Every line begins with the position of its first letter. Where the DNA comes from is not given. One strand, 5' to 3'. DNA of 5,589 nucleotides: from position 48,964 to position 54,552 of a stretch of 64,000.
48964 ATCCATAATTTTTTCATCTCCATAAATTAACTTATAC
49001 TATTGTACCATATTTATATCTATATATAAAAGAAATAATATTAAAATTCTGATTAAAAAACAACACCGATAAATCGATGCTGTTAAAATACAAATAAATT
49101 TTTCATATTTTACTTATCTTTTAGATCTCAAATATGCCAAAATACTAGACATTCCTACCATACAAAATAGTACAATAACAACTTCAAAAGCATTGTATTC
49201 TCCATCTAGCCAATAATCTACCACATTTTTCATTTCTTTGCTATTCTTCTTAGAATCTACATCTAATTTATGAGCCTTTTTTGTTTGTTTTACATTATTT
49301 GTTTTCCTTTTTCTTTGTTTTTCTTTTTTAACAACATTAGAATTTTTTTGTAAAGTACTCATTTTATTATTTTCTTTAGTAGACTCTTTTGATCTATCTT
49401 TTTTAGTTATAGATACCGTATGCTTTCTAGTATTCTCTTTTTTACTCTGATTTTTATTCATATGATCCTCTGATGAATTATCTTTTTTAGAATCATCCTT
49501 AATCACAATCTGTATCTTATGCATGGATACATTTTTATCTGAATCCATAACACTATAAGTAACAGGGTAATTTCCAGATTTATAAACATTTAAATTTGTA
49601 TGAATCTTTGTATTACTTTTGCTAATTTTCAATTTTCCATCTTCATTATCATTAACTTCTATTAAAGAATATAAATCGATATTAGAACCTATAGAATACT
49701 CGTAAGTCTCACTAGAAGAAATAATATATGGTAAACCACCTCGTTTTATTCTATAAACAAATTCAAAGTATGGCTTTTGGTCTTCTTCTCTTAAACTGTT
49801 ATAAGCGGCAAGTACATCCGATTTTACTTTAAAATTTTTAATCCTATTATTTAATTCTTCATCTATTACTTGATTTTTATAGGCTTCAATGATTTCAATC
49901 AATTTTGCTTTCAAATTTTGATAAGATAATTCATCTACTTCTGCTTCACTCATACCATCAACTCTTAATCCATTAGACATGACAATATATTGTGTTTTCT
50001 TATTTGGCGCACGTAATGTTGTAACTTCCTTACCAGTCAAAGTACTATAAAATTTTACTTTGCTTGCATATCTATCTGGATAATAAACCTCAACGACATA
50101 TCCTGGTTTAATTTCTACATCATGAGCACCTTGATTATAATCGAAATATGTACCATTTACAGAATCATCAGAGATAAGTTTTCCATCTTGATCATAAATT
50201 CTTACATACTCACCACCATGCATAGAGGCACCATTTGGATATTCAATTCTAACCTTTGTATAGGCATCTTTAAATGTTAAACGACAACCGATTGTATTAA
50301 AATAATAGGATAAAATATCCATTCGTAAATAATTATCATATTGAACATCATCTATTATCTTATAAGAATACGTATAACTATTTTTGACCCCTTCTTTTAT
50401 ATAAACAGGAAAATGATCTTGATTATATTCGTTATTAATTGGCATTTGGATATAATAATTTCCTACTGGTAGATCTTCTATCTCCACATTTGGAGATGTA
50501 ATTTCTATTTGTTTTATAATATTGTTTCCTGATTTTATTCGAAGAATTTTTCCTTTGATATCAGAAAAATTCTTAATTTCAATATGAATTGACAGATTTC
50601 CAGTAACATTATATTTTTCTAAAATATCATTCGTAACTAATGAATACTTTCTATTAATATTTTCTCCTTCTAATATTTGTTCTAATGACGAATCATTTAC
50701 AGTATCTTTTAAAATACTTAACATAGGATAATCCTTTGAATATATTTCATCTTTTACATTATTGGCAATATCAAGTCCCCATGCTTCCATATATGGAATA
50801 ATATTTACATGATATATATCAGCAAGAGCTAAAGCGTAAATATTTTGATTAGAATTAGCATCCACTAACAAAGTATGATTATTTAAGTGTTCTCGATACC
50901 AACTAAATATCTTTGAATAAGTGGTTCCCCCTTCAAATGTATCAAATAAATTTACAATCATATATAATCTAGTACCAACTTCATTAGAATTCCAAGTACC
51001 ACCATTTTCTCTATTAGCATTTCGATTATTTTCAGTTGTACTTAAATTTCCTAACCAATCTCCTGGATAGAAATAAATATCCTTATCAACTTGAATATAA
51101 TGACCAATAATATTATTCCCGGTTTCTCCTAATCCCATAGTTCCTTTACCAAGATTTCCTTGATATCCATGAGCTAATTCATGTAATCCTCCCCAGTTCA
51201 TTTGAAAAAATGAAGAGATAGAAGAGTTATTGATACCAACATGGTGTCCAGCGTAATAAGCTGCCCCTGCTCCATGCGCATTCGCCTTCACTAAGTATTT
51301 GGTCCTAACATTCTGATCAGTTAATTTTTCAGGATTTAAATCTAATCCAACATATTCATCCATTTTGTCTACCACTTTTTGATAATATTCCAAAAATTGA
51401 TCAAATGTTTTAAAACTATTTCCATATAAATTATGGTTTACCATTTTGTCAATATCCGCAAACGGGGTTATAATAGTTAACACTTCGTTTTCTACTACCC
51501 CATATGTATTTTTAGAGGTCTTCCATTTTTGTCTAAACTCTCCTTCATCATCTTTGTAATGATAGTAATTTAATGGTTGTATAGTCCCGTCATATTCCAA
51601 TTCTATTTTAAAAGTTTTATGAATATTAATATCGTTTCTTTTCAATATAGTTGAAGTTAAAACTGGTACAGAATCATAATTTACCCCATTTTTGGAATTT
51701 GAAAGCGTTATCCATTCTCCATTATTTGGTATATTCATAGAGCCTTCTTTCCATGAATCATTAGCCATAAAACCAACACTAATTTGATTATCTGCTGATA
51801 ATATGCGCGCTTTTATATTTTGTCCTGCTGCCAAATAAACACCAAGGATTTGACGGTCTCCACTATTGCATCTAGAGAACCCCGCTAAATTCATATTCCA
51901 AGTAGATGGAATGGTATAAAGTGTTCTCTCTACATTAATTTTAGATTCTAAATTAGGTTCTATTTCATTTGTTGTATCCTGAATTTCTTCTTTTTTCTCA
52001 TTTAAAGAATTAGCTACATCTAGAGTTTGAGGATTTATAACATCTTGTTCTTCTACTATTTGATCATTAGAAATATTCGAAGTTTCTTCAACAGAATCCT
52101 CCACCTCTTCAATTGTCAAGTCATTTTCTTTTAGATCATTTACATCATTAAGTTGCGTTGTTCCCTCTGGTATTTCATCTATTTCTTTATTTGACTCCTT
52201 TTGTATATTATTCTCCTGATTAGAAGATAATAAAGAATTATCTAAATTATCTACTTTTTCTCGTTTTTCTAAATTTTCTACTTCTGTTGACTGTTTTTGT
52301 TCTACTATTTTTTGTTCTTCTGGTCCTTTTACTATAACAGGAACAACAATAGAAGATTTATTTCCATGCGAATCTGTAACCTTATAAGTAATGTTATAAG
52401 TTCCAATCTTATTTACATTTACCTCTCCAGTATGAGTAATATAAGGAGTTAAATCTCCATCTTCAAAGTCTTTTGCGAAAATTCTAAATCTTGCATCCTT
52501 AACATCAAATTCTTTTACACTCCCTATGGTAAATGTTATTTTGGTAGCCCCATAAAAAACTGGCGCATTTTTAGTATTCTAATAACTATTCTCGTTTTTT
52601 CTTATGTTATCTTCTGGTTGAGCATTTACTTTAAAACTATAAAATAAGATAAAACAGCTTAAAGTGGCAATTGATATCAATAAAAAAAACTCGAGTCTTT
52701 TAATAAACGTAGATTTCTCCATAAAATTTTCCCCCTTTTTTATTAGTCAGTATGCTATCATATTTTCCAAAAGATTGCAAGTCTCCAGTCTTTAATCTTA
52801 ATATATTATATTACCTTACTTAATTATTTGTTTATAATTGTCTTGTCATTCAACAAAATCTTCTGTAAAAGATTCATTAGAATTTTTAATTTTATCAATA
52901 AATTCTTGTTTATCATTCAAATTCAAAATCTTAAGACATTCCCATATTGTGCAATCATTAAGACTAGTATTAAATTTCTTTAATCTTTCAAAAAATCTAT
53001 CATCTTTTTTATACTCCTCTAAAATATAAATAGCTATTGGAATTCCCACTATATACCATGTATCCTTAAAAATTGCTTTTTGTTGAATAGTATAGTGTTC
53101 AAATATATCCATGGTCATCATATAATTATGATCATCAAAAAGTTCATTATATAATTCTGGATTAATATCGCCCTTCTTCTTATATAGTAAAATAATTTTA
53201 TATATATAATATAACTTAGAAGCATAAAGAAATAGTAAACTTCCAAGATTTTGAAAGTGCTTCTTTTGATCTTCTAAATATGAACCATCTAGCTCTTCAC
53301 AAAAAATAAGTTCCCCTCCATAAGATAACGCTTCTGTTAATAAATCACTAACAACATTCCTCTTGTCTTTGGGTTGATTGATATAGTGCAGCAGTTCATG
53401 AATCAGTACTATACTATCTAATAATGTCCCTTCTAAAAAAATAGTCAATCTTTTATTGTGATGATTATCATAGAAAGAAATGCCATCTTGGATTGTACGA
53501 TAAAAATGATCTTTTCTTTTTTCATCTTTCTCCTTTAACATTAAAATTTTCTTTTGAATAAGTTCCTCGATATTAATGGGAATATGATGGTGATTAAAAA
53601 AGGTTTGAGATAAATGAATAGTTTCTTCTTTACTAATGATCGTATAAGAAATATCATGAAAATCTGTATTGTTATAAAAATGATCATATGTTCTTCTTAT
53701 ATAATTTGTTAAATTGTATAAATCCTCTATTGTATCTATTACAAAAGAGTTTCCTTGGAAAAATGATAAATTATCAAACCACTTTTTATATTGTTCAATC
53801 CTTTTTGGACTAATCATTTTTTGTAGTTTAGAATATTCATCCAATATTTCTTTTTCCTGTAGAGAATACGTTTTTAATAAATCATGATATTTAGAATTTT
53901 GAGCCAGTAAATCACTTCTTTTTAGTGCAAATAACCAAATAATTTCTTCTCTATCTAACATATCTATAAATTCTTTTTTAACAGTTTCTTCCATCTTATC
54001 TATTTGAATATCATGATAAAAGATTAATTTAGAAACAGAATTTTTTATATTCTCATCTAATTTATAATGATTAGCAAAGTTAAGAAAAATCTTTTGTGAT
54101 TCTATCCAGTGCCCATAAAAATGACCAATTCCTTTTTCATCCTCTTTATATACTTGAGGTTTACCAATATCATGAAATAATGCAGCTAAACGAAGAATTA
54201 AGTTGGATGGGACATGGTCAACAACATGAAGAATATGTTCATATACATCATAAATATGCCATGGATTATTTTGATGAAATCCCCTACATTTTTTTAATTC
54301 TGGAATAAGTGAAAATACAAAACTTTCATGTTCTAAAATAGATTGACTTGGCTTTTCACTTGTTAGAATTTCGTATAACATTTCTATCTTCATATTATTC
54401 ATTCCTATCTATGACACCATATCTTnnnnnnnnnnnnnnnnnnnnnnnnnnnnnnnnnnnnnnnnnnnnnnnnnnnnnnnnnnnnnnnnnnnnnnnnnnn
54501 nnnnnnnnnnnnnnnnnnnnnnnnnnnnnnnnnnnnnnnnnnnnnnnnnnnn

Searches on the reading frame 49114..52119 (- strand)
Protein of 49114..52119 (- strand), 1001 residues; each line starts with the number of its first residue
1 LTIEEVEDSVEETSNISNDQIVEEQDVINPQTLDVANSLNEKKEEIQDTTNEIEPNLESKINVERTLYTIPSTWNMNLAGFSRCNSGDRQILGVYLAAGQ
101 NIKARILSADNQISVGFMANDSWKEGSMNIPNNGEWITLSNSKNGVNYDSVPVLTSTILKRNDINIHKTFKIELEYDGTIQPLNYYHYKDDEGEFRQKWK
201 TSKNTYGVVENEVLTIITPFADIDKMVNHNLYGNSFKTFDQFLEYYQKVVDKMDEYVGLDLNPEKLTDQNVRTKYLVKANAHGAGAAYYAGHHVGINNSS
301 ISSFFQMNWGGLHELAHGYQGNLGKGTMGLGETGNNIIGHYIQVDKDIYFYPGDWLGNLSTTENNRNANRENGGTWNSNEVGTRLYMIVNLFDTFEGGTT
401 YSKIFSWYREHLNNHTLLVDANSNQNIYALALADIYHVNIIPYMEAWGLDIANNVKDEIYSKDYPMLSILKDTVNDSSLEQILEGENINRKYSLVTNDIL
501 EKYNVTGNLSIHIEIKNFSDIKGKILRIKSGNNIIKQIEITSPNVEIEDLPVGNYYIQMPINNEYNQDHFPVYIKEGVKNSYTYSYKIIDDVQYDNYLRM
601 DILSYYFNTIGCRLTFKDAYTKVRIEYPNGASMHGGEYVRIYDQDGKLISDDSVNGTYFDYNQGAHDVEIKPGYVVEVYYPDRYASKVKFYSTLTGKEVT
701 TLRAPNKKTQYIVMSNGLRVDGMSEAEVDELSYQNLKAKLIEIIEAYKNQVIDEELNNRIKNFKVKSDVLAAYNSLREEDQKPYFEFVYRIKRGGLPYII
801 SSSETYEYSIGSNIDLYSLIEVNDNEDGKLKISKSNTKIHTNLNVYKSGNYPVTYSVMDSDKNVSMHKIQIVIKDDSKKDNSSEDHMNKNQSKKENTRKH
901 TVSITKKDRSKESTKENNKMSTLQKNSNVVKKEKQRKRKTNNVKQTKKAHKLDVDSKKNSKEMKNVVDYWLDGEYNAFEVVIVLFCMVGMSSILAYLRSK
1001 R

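Call 53: search_protein_families(library=pfam, proteins=[window:49114-52119:-], max_evalue=0.001)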
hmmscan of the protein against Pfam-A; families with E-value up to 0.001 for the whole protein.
window:49114-52119:- (1001 aa): 1 family
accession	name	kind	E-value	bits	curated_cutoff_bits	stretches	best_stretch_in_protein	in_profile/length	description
PF16403.11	Bact_surface_Ig-like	-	0.00069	20.1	27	0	834-865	32-63/71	Bacterial surface protein, Ig-like domain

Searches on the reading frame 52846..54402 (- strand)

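Call 53: search_protein_families(library=pfam, proteins=[window:52846-54402:-], max_evalue=0.001)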
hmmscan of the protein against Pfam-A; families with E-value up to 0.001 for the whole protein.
window:52846-54402:- (518 aa): 1 family
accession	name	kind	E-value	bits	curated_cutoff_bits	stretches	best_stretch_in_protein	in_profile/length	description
PF01966.28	HD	-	3.8e-06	27.6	22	1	49-151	4-112/116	HD domain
